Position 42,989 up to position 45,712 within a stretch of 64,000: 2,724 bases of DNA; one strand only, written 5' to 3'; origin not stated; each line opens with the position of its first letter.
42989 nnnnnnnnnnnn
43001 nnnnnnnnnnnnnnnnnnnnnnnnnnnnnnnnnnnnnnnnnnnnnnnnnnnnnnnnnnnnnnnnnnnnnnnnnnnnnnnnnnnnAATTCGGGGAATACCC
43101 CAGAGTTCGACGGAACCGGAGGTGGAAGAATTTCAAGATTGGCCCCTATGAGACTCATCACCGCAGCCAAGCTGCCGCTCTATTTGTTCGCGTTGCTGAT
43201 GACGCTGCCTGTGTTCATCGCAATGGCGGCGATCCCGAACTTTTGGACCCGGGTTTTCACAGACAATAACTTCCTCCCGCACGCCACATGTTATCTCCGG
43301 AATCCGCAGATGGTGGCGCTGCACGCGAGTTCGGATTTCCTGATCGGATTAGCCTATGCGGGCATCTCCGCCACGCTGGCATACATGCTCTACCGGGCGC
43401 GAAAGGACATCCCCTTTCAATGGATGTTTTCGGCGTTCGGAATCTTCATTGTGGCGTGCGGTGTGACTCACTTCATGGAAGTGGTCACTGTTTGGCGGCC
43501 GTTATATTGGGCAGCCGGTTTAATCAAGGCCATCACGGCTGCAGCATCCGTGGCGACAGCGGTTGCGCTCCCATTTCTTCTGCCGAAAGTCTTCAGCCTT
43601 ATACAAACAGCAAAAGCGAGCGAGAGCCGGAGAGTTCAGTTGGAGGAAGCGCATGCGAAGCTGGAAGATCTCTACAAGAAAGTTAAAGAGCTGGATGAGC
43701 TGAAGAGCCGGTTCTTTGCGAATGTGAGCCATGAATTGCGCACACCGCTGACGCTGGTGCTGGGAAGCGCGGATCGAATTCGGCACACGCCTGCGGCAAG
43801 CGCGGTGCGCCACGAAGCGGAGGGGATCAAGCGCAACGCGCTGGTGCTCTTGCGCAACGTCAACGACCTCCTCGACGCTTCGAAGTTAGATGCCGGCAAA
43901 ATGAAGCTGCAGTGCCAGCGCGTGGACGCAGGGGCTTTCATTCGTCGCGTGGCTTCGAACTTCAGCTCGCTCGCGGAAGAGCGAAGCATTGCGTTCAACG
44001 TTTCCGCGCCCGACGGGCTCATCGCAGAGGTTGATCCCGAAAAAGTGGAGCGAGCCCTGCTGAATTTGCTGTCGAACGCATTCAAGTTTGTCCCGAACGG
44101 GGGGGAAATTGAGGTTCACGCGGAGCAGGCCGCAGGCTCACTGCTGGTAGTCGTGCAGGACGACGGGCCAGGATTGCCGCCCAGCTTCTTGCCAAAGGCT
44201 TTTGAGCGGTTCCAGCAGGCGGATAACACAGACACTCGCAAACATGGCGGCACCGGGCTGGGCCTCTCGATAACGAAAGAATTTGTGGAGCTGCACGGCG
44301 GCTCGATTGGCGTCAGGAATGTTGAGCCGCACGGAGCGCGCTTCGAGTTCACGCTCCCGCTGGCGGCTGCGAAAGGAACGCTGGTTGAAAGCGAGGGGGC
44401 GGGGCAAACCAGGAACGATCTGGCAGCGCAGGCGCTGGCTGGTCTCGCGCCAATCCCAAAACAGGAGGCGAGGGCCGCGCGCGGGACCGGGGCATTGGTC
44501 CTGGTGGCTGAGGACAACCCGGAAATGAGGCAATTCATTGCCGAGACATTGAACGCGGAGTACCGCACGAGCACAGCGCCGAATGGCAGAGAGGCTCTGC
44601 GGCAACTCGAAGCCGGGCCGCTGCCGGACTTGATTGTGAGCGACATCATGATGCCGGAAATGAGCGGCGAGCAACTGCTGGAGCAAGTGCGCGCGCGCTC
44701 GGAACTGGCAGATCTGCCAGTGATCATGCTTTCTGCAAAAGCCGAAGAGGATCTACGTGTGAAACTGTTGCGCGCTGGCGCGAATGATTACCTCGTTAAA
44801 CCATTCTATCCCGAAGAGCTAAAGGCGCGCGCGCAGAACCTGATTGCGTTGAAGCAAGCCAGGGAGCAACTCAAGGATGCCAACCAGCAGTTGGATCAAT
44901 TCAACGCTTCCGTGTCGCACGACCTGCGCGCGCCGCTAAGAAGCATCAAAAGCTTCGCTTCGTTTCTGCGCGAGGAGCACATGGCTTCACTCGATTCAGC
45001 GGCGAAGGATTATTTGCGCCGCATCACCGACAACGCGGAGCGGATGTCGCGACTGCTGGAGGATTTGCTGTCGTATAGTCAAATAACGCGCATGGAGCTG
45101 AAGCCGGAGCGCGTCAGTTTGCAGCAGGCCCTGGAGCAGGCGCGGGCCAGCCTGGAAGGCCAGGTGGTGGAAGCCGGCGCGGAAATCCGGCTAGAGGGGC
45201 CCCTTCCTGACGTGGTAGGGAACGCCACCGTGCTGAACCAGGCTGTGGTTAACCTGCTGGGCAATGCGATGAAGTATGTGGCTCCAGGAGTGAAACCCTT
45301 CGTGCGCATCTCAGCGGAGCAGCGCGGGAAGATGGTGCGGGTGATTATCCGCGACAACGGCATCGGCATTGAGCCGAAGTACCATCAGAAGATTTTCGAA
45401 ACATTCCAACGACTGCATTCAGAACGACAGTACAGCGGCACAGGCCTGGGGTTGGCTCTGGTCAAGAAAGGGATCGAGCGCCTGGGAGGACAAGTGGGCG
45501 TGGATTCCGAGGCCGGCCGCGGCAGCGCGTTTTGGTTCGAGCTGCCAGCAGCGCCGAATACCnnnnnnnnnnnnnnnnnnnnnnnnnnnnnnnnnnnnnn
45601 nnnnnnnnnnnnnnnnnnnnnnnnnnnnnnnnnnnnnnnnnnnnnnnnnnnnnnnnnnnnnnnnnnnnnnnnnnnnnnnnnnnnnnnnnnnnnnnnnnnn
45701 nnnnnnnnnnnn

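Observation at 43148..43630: Sensor kinase N-terminus matches the ethylene-binding domain of plant/cyanobacterial ethylene receptors, including the Cu(I)-ligand Cys and His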

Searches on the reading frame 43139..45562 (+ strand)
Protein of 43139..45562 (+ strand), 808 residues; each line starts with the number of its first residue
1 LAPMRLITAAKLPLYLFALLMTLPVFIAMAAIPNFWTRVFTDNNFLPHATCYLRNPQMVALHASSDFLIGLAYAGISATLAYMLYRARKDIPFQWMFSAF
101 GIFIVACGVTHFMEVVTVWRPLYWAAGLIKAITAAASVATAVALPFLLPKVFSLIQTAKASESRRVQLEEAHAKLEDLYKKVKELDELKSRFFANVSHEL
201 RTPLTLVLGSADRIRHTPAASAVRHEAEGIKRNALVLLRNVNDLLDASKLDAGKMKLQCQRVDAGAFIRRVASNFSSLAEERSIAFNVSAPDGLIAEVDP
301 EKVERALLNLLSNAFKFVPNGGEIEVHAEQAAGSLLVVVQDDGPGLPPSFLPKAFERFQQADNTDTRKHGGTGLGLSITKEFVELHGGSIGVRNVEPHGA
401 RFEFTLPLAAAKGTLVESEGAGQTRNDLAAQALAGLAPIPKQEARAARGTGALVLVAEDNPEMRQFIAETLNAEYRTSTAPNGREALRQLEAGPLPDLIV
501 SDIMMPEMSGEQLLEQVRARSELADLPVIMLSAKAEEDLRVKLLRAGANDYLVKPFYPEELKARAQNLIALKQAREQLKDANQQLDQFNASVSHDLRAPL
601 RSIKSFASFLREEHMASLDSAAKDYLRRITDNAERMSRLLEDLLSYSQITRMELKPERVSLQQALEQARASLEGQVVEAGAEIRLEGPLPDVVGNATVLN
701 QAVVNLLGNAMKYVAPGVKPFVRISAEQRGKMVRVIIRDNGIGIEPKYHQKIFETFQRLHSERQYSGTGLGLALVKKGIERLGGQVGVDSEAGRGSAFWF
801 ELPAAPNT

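Call 4: search_protein_families(library=ncbifam, proteins=[window:43139-45562:+], max_evalue=1)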
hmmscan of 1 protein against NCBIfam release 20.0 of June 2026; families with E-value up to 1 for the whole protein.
window:43139-45562:+ (808 aa): 175 families (the best 25 are shown)
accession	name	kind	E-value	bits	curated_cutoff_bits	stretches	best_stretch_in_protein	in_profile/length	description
NF047465.1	hybrid_HK_LvrA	exception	8.4e-178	593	1200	1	170-803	183-817/819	hybrid histidine kinase/response regulator LvrA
NF046044.1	PnpS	equivalog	2.9e-99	332.7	400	2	171-407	153-390/390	two-component system histidine kinase PnpS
TIGR02956.1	TMAO_torS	equivalog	4.5e-95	319.6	676.5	2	183-564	458-815/967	TMAO reductase system sensor histidine kinase/response regulator TorS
TIGR02966.1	phoR_proteo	equivalog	1.1e-91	307.4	334.2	2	180-406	105-333/333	phosphate regulon sensor histidine kinase PhoR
NF008318.0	PRK11107.1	equivalog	4.8e-91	306.2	890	3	173-417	277-527/920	two-component sensor histidine kinase BarA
NF047874.1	MASE3_PAS_HK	subfamily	4.1e-90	303.4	560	2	169-413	378-630/655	MASE3 domain-containing sensor histidine kinase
NF033092.0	HK_WalK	equivalog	7e-89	299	725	2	183-408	366-594/594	cell wall metabolism sensor histidine kinase WalK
NF041880.1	EPS_EpsF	equivalog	1.7e-82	277.5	900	3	183-396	268-479/492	response regulator EpsF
NF041947.1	LuxQ_Vibrio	equivalog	4.3e-81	273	1200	2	180-562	463-832/843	quorum-sensing autoinducer 2 sensor kinase/phosphatase LuxQ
NF038297.2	hybrid_HK_HrmK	equivalog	3.3e-78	263.9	725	2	164-557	210-596/607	hybrid histidine kinase/response regulator HrmK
NF040691.1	MtrAB_MtrB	equivalog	5.3e-77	260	450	2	174-412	256-496/507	MtrAB system histidine kinase MtrB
TIGR01386.1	cztS_silS_copS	subfamily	1.9e-75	254.6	292.55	2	173-407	232-457/457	heavy metal sensor histidine kinase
NF011874.0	PRK15347.1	equivalog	5e-73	246.6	852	3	173-412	382-618/921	two component system sensor kinase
NF041832.1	near_NosP_CTERM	subfamily_domain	1e-72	245.2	400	2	189-568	7-369/370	NahK/ErcS family hybrid sensor histidine kinase/response regulator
NF008312.0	PRK11100.1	equivalog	1.5e-71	241.6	356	2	153-408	215-474/477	two-component system sensor histidine kinase CreC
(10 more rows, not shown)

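Call 5: search_protein_families(library=pfam, proteins=[window:43139-45562:+], max_evalue=10)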
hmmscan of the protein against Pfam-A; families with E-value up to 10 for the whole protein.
window:43139-45562:+ (808 aa): 15 families
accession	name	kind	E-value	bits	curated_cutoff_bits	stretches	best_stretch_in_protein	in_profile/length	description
PF02518.31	HATPase_c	-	2.1e-57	192.8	26.4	2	299-409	2-110/111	Histidine kinase-, DNA gyrase B-, and HSP90-like ATPase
PF25487.1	ETR1_N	-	1.3e-32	112.4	27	1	58-153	2-96/97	Ethylene receptor 1-like, N-terminal domain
PF00512.31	HisKA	-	1.1e-30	105.9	26.9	2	585-650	2-64/66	His Kinase A (phospho-acceptor) domain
PF00072.30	Response_reg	-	3.1e-27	95.4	30.2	1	454-565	1-110/111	Response regulator receiver domain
PF13589.12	HATPase_c_3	-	7.3e-08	33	25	2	303-376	3-77/137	Histidine kinase-, DNA gyrase B-, and HSP90-like ATPase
PF13581.12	HATPase_c_2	-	1.9e-07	31.5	27.4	2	303-376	32-104/127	Histidine kinase-like ATPase domain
PF14501.12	HATPase_c_5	-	0.00061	20.1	22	1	701-791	8-91/102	GHKL domain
PF10090.15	HPTransfase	-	0.0021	18.2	22.9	1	300-340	29-69/123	Histidine phosphotransferase C-terminal domain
PF12889.12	DUF3829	-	0.022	14.8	26.8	1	561-638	181-252/285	Protein of unknown function (DUF3829)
PF12631.12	MnmE_helical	-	0.023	15.2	40.1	1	462-604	96-191/211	MnmE helical domain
PF16421.10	E2F_CC-MB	-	0.86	10.2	33.9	1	571-625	1-56/96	E2F transcription factor CC-MB domain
PF04740.18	LXG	-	0.92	9.8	26.5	0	164-201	142-180/202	LXG domain of WXG superfamily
PF06810.17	Phage_scaffold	-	2.3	8.6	35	0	571-598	43-70/170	Phage capsid assembly scaffolding protein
PF05400.18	FliT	-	5.9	8.2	29.5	1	613-672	22-79/85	Flagellar protein FliT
PF09900.14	DUF2127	-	8.6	7.1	24.3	1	126-194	5-71/140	Predicted membrane protein (DUF2127)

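Call 7: search_solved_structures(query=window:43139-45562:+, max_evalue=0.001)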
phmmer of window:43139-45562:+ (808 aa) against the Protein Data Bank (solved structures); distinct sequences matched with E-value up to 0.001: 316 (the best 60 are shown).
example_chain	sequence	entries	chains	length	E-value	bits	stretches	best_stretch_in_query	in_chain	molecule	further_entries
8f71_A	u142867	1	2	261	2.3e-39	138.8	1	571-805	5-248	Histidine kinase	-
8avv_A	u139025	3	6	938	5.7e-37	130.9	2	565-805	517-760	Bacteriophytochrome,Response regulator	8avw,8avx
6qrj_A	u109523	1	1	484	1.4e-36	129.6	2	193-449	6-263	Hybrid kinase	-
4jas_A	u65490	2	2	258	1.8e-35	125.9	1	180-408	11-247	Histidine kinase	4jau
5uht_A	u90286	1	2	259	5.3e-34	121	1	180-408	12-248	Sensor histidine kinase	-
2c2a_A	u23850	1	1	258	5.4e-34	121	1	180-408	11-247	SENSOR HISTIDINE KINASE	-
3dge_A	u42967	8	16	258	5.4e-34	121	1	180-408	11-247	Sensor protein | Histidine kinase | Sensor histidine kinase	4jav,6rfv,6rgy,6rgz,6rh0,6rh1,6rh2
6azr_A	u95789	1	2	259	2.3e-33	118.9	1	180-408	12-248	Sensor histidine kinase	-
6rh7_A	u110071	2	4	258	1.3e-32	116.4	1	180-408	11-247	Sensor histidine kinase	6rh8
7p8e_A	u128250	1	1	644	4.9e-32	114.5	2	166-327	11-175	Receiver domain of histidine kinase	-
7z8n_A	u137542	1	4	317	6.7e-32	114.1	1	169-408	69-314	Histidine kinase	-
9ys3_A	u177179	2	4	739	5.5e-31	111.1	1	570-806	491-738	Bacteriophytochrome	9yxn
8uph_A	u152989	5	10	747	5.6e-31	111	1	570-806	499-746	Bacteriophytochrome (Light-regulated signal transduction histidine kinase)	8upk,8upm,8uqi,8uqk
4i5s_A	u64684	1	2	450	4.3e-30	108.1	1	176-409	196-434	Putative histidine kinase CovS; VicK-like protein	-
4u7n_A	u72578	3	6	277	1.4e-28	103.1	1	174-408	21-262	Histidine protein kinase sensor protein | Histidine kinase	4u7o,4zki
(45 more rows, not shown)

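Call 21: find_encoding_contigs(protein=window:43148-45562:+, flank=3000, max_places=4)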
Protein window:43148-45562:+ (805 aa): 2 contigs read that carry it; 1 place shown.
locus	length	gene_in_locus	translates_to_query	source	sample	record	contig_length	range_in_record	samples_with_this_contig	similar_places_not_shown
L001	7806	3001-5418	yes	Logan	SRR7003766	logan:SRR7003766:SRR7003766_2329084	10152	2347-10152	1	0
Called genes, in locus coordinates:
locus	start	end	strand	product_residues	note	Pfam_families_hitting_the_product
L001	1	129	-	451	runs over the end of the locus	PF10092:DUF2330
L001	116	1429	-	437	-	PF10092:DUF2330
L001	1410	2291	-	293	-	PF03116:NQR2_RnfD_RnfE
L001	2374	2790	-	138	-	PF00072:Response_reg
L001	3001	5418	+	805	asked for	PF25487:ETR1_N, PF00512:HisKA, PF13581:HATPase_c_2 (faint), PF02518:HATPase_c, PF13589:HATPase_c_3 (faint), PF00072:Response_reg, PF00512:HisKA, PF02518:HATPase_c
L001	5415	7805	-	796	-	?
